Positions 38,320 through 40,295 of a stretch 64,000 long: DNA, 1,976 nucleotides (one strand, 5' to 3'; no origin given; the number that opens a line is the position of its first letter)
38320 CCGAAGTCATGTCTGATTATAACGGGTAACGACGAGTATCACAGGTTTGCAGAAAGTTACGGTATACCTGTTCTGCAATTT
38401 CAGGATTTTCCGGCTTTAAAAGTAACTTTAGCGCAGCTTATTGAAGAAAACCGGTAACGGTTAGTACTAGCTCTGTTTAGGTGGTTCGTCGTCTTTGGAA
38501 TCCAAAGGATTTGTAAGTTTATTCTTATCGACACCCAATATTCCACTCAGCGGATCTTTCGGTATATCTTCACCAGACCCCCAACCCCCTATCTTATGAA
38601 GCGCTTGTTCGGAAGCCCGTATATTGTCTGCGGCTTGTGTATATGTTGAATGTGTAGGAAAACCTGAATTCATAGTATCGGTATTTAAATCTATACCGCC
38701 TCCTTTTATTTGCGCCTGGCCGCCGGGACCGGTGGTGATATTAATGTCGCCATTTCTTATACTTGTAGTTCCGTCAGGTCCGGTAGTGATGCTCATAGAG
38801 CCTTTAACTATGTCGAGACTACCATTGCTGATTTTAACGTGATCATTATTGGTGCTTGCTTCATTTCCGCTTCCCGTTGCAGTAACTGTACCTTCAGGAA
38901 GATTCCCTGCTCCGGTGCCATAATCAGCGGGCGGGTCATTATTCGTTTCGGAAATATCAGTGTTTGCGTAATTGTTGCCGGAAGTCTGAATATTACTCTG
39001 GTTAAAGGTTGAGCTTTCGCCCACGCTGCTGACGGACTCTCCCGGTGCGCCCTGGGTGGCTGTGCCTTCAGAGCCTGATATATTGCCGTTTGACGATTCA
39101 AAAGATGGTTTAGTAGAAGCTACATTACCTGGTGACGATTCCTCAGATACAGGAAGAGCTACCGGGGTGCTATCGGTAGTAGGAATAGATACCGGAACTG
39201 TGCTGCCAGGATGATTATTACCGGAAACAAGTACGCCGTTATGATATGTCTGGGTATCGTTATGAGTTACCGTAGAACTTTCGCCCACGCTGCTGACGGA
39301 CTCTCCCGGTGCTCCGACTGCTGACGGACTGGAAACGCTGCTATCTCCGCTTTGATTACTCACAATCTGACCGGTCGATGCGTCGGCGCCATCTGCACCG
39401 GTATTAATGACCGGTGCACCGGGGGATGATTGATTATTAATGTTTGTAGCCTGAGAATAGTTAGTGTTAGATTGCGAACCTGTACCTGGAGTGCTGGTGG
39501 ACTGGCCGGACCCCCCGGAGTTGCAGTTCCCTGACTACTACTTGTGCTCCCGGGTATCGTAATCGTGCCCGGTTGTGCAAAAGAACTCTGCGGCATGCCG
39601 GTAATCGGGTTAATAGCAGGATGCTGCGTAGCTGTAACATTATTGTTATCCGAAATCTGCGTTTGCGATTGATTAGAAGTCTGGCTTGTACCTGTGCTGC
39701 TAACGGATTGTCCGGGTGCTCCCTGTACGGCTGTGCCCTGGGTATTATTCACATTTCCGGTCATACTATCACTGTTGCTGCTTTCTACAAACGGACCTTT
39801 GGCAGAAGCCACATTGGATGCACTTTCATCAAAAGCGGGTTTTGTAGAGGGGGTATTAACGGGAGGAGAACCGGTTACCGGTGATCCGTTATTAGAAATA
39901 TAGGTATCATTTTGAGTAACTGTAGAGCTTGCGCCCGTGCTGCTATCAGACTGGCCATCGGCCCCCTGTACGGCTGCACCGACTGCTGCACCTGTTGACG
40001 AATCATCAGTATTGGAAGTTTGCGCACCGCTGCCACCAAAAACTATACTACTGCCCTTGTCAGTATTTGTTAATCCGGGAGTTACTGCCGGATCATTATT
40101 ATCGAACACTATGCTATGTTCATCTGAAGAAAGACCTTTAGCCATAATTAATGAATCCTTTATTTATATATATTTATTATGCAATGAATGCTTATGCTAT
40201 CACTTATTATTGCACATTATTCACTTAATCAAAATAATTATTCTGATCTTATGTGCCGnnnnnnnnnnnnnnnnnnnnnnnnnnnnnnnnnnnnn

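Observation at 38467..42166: ABC exporter with novel N-terminal domain followed by a signal-less, repeat-rich protein switched by a C6 tract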

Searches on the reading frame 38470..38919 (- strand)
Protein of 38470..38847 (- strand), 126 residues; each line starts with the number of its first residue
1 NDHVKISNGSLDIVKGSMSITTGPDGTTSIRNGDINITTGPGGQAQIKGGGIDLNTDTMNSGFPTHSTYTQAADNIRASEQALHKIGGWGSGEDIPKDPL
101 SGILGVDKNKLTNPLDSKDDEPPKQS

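Call 17: search_protein_families(library=pfam, proteins=[window:38470-38847:-], max_evalue=10)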
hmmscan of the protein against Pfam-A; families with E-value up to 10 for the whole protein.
seq(126 aa): 0 families

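Call 71: predict_structure(alignment_id=A5)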
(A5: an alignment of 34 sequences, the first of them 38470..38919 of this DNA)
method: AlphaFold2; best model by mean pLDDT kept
length: 150 residues; sequences in the alignment: 34
mean_pLDDT: 65.0   pTM: 0.33
mean pLDDT of the five models: 65.0, 64.7, 63.4, 61.5, 61.5
residues with pLDDT >= 90: 0; 70-90: 47; 50-70: 82; < 50: 21
segments of 3 or more residues with pLDDT < 50: 9-11, 16-25, 101-106
pLDDT, mean of each block of 10 residues (from residue 1): 57 48 54 63 80 83 85 82 65 55 48 60 67 63 63
secondary structure, 60 per line:
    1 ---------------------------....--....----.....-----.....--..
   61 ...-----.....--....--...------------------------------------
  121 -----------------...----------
elements in order: E28-31 E34-37 E42-46 E52-56 E59-63 E69-73 E76-79

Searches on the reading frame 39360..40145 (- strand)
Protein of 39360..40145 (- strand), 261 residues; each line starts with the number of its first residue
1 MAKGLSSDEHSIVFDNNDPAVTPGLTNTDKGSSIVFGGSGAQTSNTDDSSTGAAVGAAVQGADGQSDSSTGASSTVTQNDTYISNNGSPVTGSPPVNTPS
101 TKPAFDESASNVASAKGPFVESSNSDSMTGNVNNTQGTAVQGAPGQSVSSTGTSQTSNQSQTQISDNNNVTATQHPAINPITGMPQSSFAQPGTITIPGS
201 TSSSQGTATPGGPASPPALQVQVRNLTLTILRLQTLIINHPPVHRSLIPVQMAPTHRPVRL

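Call 4: search_protein_families(library=pfam, proteins=[window:39360-40145:-], max_evalue=0.01)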
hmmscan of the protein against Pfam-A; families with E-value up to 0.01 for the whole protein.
window:39360-40145:- (261 aa): 0 families

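Call 30: list_cluster_members(proteins=[P0003, window:39360-40145:-, P0002])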
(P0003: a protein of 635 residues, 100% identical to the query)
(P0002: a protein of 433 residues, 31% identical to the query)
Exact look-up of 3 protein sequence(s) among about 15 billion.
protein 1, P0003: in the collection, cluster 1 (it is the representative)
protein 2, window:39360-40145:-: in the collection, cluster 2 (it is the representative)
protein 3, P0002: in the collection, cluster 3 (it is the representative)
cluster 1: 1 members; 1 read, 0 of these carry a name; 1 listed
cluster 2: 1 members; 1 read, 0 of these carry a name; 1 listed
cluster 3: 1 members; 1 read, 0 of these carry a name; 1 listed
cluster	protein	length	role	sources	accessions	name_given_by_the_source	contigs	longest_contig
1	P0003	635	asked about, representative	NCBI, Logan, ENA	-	-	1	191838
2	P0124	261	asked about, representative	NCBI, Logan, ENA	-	-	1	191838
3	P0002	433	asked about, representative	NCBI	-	-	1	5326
